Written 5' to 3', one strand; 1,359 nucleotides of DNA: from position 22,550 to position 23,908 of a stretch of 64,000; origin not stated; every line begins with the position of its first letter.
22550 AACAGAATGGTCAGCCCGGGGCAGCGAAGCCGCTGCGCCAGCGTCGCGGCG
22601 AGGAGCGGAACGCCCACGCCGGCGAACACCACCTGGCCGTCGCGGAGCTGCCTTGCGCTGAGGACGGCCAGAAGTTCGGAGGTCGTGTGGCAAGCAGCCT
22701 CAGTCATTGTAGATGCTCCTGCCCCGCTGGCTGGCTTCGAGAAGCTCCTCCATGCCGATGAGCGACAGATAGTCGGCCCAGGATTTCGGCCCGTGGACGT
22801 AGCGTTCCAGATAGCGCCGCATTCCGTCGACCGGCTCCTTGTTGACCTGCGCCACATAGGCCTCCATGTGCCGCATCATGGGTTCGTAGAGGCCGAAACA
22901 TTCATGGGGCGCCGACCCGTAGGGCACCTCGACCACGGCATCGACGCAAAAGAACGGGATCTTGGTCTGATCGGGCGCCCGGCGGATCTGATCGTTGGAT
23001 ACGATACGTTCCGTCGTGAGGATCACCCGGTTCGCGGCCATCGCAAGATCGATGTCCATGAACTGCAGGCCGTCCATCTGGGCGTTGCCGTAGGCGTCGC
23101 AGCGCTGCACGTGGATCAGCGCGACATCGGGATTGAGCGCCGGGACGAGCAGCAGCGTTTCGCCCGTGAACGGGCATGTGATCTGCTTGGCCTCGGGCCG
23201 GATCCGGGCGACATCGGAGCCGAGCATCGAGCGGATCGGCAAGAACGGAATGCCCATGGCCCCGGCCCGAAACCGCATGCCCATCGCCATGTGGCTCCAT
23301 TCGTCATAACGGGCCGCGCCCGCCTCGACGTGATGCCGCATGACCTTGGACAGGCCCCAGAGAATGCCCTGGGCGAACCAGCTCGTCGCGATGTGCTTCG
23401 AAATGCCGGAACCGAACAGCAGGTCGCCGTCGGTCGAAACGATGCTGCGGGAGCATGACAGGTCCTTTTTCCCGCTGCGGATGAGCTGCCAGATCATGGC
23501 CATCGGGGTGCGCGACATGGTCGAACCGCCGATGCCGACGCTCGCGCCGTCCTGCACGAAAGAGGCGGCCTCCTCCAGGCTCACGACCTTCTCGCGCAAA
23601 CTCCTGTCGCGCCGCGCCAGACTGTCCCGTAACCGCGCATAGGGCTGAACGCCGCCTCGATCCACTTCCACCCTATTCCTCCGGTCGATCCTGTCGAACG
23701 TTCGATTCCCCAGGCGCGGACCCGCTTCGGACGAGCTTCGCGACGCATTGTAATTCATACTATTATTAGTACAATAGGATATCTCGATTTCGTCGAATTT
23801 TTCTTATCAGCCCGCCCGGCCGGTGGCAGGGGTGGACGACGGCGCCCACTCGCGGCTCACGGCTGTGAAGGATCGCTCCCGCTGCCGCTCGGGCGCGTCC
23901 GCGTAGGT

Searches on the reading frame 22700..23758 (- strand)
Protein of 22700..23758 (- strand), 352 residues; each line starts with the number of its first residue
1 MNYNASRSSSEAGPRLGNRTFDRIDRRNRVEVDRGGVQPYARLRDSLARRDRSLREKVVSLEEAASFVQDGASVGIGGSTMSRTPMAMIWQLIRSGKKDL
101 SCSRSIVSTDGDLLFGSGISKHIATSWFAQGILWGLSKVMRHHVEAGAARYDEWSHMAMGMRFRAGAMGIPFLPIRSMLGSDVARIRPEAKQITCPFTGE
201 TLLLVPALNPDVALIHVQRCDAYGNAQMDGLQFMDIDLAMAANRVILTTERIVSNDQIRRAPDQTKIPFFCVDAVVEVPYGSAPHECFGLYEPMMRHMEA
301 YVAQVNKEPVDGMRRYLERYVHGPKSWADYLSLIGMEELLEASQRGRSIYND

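Call 4: search_protein_families(library=pfam, proteins=[window:22700-23758:-], max_evalue=0.001)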
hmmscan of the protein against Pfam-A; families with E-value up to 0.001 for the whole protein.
window:22700-23758:- (352 aa): 1 family
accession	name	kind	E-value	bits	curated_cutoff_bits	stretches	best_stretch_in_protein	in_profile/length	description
PF01144.29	CoA_trans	-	4.4e-31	108.4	23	1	60-277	3-216/217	Coenzyme A transferase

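Call 6: search_protein_families(library=ncbifam, proteins=[window:22700-23758:-], max_evalue=0.00001)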
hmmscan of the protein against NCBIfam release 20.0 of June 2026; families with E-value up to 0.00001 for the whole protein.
window:22700-23758:- (352 aa): 2 families
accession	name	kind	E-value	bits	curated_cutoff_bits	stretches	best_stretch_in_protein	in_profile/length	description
TIGR02429.1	pcaI_scoA_fam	subfamily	2.1e-13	50.1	128.5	1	58-278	6-219/222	3-oxoacid CoA-transferase subunit A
NF007394.0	PRK09920.1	equivalog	7.4e-11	42.1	315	1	55-276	2-214/219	acetate CoA-transferase subunit alpha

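Call 21: search_solved_structures(query=window:22700-23758:-, max_evalue=0.001)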
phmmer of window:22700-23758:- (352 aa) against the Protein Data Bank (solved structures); distinct sequences matched with E-value up to 0.001: 18.
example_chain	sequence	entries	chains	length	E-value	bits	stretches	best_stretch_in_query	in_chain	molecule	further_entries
1poi_A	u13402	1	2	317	3.6e-42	147.6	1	57-340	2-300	GLUTACONATE COENZYME A-TRANSFERASE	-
5mzw_A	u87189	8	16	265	6.6e-30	107.3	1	59-297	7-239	Glutaconate CoA-transferase family, subunit A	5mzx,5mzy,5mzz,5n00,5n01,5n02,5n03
6co6_A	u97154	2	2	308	8.7e-25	90.5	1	49-307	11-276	Probable CoA-transferase alpha subunit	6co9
6coj_A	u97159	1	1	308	1.3e-24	89.9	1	49-307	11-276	Probable CoA-transferase alpha subunit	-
6con_A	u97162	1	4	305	1.4e-23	86.5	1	53-323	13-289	CoA-transferase subunit alpha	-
8k9h_B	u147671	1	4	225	2.8e-11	46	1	53-273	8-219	Acetoacetate:butyrate/acetate coenzyme A transferase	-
5dbn_A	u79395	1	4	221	3.9e-10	42.3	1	53-276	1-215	Acetate CoA-transferase subunit alpha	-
1k6d_A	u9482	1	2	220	8.9e-10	41.1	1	55-276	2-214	ACETATE COA-TRANSFERASE ALPHA SUBUNIT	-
3cdk_A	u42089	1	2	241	5e-07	32.1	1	58-274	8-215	Succinyl-CoA:3-ketoacid-coenzyme A transferase subunit A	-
9cq2_A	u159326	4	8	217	4.1e-06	29.1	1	57-276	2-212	3-oxoacid CoA-transferase, A subunit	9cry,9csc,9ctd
6lp1_A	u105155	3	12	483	4.4e-06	29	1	56-276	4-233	Succinyl-CoA:3-ketoacid-coenzyme A transferase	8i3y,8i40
9xmy_A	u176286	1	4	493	4.5e-06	28.9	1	56-276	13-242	Succinyl-CoA:3-ketoacid-coenzyme A transferase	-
2nrb_A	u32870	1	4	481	0.00013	24.2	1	63-276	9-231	Succinyl-CoA:3-ketoacid-coenzyme A transferase 1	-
3rrl_A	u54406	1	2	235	0.00016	23.8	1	55-273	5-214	Succinyl-CoA:3-ketoacid-coenzyme A transferase subunit A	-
2nrc_A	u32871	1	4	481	0.00033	22.8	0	63-276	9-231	Succinyl-CoA:3-ketoacid-coenzyme A transferase 1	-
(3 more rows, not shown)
